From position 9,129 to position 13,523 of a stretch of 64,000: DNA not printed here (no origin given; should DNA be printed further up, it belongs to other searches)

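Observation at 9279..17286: Three-gene module of giant m6A methyltransferase, small Cys-rich protein and PLD-SNF2 fusion: a stripped-down DISARM-like or novel R-M-like defence candidate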

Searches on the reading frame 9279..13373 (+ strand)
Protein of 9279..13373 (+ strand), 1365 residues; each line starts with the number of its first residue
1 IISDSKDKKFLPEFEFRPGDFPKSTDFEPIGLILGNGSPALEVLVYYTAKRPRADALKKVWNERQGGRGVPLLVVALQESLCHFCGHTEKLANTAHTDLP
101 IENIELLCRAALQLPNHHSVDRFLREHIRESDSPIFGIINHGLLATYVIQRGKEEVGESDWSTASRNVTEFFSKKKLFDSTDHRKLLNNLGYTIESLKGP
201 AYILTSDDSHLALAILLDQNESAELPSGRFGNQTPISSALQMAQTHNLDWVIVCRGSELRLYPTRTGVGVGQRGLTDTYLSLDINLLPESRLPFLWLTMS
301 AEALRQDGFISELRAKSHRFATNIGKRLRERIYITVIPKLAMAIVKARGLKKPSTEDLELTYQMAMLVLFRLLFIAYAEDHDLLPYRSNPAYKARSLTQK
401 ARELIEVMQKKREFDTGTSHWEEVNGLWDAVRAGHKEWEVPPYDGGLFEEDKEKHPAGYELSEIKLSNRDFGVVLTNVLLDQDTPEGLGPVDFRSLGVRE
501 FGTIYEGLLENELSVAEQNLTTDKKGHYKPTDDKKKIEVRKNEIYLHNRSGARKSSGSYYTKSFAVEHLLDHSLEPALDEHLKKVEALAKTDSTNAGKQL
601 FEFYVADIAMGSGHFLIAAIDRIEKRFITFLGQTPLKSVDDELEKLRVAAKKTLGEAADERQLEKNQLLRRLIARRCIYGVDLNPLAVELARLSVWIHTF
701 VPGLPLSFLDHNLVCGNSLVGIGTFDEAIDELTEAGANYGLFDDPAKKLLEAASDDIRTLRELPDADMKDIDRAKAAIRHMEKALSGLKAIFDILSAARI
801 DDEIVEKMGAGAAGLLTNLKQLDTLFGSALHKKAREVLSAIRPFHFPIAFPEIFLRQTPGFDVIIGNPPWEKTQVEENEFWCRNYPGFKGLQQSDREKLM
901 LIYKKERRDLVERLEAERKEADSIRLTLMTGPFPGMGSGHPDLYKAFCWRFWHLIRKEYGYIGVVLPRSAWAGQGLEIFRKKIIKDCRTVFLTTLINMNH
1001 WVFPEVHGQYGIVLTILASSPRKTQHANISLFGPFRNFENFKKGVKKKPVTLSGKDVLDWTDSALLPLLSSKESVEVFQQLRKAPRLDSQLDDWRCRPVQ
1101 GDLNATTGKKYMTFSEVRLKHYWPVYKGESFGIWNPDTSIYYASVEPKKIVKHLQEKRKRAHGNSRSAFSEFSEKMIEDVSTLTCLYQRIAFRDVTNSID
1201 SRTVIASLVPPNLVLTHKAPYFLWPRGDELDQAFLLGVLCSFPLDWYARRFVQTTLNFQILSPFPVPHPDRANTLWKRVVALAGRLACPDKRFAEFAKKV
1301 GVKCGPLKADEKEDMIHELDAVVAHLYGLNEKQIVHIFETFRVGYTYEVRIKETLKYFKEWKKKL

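Call 5: search_protein_families(library=pfam, proteins=[window:9279-13373:+], max_evalue=0.01)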
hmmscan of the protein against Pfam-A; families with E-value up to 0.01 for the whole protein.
window:9279-13373:+ (1365 aa): 2 families
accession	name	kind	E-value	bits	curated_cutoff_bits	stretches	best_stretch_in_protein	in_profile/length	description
PF07669.17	Eco57I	-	1.4e-18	68.1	25.3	2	677-879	2-93/171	Eco57I restriction-modification methylase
PF20473.4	MmeI_Mtase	-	0.0043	16.7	27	0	596-700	14-87/259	MmeI, DNA-methyltransferase domain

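Call 6: search_protein_families(library=padloc, proteins=[window:9279-13373:+], max_evalue=0.01)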
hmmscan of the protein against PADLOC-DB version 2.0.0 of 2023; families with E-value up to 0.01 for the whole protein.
window:9279-13373:+ (1365 aa): 31 families (the best 25 are shown)
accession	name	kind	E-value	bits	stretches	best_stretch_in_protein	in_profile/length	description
PDLC03620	REase_MTase_IIG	-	1.7e-288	958.4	1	57-1362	57-1373/1378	Type IIG restriction enzyme-methyltransferase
PDLC02643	DrmMI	-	5.2e-76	254.5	2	539-873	539-881/1347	DrmMI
PDLC03613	REase_MTase_IIG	-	4.7e-63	211.4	1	332-1343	239-1235/1250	Type IIG restriction enzyme-methyltransferase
PDLC02638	DrmMI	-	7.3e-58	194.5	2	543-874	542-885/935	DrmMI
PDLC02644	DrmMI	-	3.4e-39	132.5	1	543-870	52-391/988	DrmMI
PDLC03618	REase_MTase_IIG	-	3.1e-37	125.5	1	550-874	543-879/1429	Type IIG restriction enzyme-methyltransferase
PDLC02645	DrmMI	-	4.2e-31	105.9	1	550-765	543-729/772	DrmMI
PDLC03622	REase_MTase_IIG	-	7e-31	104.5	3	543-804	449-729/1524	Type IIG restriction enzyme-methyltransferase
PDLC02639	DrmMI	-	5.2e-27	92.5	2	557-726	251-391/803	DrmMI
PDLC02646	DrmMI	-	8.5e-23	78.4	2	666-725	42-101/792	DrmMI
PDLC03614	REase_MTase_IIG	-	2.3e-20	69.9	2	367-722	313-681/1584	Type IIG restriction enzyme-methyltransferase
PDLC03611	REase_MTase_IIG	-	2.3e-18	63.1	2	334-722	253-654/1532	Type IIG restriction enzyme-methyltransferase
PDLC03604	REase_MTase_IIG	-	5.7e-17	59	2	535-721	336-503/1011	Type IIG restriction enzyme-methyltransferase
PDLC03629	REase_MTase_IIG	-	1.5e-15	54.1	1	547-727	372-541/1182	Type IIG restriction enzyme-methyltransferase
PDLC03609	REase_MTase_IIG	-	4.1e-15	52.7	2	671-720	483-532/1066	Type IIG restriction enzyme-methyltransferase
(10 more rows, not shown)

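Call 7: search_protein_families(library=ncbifam, proteins=[window:9279-13373:+], max_evalue=0.01)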
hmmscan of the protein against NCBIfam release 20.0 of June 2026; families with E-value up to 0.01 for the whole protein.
window:9279-13373:+ (1365 aa): 4 families
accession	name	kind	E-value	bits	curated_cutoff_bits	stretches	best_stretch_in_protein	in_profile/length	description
TIGR02987.1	met_A_Alw26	exception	2.1e-16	59.8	353.5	1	858-1270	110-456/523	Alw26I/Eco31I/Esp3I family type II restriction adenine-specific DNA-methyltransferase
NF033451.1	BREX_2_MTaseX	equivalog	2.4e-06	25.6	400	1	551-627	190-249/1185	BREX-2 system adenine-specific DNA-methyltransferase PglX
NF033452.1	BREX_1_MTaseX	exception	8.8e-06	23.8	500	0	586-697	303-377/1210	BREX-1 system adenine-specific DNA-methyltransferase PglX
NF033455.1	BREX_6_MTaseX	exception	0.00031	18.3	900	1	594-886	321-581/1319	BREX-6 system adenine-specific DNA-methyltransferase PglX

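Call 31: search_solved_structures(query=window:9279-13373:+, max_evalue=0.01)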
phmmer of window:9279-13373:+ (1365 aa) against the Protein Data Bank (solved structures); distinct sequences matched with E-value up to 0.01: 0.

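Call 46: find_homologous_proteins(query=window:9279-13373:+, max_evalue=1e-30)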
Query window:9279-13373:+ (1365 aa): 1277 proteins with E <= 1e-30 among 8000 candidates; the best 120 are listed.
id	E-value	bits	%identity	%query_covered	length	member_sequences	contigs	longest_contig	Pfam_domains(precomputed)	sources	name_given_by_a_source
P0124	0.0e+0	3067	100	97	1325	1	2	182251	PF07669.18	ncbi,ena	-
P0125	0.0e+0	2536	80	100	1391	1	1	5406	PF07669.18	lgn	-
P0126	0.0e+0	2402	78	98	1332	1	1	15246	PF07669.18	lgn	-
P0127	0.0e+0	2363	78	96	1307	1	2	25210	PF07669.18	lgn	-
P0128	0.0e+0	2046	65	100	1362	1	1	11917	PF07669.18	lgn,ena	-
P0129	0.0e+0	1965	64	99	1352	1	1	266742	PF07669.18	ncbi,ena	-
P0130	0.0e+0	1955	63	99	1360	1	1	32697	PF07669.18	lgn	-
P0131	0.0e+0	1955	63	99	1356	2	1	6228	PF07669.18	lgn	-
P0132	0.0e+0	1821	59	99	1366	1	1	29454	PF07669.18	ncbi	ncbi:MAG: hypothetical protein AB1752_01480 [Candidatus Zixiibacteriota bacterium]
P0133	0.0e+0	1710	58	98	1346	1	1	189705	PF07669.18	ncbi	ncbi:MAG: hypothetical protein Kow0074_20200 [Candidatus Zixiibacteriota bacterium]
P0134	0.0e+0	1687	56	99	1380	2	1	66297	PF07669.18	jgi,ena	-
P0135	0.0e+0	1489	50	99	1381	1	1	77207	PF07669.18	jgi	-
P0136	0.0e+0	1489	51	100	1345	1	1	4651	PF07669.18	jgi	-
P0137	0.0e+0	1483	52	97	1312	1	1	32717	PF07669.18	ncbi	ncbi:MAG: hypothetical protein R6X20_03985, partial [Phycisphaerae bacterium]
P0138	0.0e+0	1479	50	99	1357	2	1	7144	PF07669.18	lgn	-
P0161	0.0e+0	1438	50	99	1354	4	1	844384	PF07669.18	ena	-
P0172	0.0e+0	1426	50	99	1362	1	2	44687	PF07669.18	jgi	jgi:hypothetical protein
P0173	0.0e+0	1425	50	99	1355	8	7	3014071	PF07669.18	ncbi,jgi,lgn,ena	-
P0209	0.0e+0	1398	49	99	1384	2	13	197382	PF07669.18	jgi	jgi:hypothetical protein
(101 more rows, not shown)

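Call 65: find_encoding_contigs(protein=P0173, flank=8000, max_places=3)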
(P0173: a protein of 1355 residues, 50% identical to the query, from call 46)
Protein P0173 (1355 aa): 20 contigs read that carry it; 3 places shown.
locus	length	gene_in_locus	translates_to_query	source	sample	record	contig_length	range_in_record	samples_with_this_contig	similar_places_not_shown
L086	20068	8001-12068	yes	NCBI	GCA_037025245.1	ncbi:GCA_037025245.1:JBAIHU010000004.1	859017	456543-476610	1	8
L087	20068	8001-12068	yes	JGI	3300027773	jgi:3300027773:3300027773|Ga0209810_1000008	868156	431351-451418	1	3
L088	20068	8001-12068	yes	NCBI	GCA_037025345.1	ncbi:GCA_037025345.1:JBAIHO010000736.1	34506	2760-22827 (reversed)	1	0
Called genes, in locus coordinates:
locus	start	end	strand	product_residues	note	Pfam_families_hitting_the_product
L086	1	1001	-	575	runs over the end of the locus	PF04675:DNA_ligase_A_N, PF01068:DNA_ligase_A_M, PF04679:DNA_ligase_A_C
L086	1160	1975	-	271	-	PF12697:Abhydrolase_6, PF00561:Abhydrolase_1, PF00975:Thioesterase (faint), PF12146:Hydrolase_4, PF00561:Abhydrolase_1 (weak)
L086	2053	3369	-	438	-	PF00535:Glycos_transf_2, PF01209:Ubie_methyltran (weak), PF13489:Methyltransf_23, PF07021:MetW (weak), PF13847:Methyltransf_31, PF08241:Methyltransf_11, PF08242:Methyltransf_12, PF13649:Methyltransf_25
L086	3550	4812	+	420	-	PF00768:Peptidase_S11, PF13354:Beta-lactamase2, PF07943:PBP5_C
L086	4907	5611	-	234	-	-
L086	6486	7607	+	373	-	PF14072:DndB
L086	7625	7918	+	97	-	PF02229:PC4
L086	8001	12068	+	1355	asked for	PF07669:Eco57I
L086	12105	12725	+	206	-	PF14338:Mrr_N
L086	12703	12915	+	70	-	-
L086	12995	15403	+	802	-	PF13091:PLDc_2, PF00176:SNF2-rel_dom, PF00271:Helicase_C (weak)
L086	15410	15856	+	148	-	-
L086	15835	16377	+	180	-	-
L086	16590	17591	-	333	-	PF00579:tRNA-synt_1b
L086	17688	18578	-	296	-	PF01261:AP_endonuc_2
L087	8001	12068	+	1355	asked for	PF07669:Eco57I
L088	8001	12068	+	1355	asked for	PF07669:Eco57I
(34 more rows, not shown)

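Call 66: find_encoding_contigs(protein=P0161, flank=8000, max_places=2)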
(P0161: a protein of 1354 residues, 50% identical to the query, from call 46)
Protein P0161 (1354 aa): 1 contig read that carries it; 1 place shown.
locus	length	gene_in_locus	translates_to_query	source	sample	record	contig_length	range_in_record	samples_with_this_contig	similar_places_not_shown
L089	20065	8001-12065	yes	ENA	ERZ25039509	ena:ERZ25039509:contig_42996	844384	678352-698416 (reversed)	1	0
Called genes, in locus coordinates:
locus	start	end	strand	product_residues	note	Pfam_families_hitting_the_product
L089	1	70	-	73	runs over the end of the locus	-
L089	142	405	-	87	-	-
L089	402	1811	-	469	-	PF13203:DUF2201_N, PF09967:DUF2201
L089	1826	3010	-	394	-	PF07728:AAA_5 (weak)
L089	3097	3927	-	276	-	PF20529:DUF6744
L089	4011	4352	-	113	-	-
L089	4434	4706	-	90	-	-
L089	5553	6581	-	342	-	PF00580:UvrD-helicase, PF13245:AAA_19 (faint), PF01443:Viral_helicase1 (faint), PF13538:UvrD_C_2 (faint), PF13361:UvrD_C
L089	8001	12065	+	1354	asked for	PF07669:Eco57I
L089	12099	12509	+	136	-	-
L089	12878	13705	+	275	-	-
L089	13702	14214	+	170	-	-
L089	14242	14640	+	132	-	-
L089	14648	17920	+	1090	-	PF13091:PLDc_2, PF00176:SNF2-rel_dom, PF00271:Helicase_C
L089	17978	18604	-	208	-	-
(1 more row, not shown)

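Call 67: find_encoding_contigs(protein=P0209, flank=8000, max_places=2)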
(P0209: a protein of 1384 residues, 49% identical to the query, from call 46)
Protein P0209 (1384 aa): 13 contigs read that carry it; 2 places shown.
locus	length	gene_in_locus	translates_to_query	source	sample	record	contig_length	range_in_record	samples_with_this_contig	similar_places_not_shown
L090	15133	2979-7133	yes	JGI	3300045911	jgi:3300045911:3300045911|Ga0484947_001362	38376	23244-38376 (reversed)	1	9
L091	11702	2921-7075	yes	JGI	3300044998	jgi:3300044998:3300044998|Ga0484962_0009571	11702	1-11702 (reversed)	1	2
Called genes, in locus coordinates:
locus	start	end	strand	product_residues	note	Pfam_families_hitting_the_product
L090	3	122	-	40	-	?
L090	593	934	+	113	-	-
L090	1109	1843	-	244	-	PF01609:DDE_Tnp_1 (weak)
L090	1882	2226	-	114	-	PF05598:DUF772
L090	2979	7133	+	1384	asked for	PF07669:Eco57I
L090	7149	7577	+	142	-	-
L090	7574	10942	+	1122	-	PF13091:PLDc_2, PF00176:SNF2-rel_dom (faint), PF00271:Helicase_C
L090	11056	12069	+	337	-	PF05598:DUF772, PF01609:DDE_Tnp_1 (weak)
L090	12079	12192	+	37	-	-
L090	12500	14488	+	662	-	PF13191:AAA_16 (faint), PF09848:SLFN-g3_helicase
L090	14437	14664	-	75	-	-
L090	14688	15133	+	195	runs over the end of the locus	PF14338:Mrr_N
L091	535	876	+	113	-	-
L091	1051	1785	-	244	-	PF01609:DDE_Tnp_1 (weak)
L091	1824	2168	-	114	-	PF05598:DUF772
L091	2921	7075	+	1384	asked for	PF07669:Eco57I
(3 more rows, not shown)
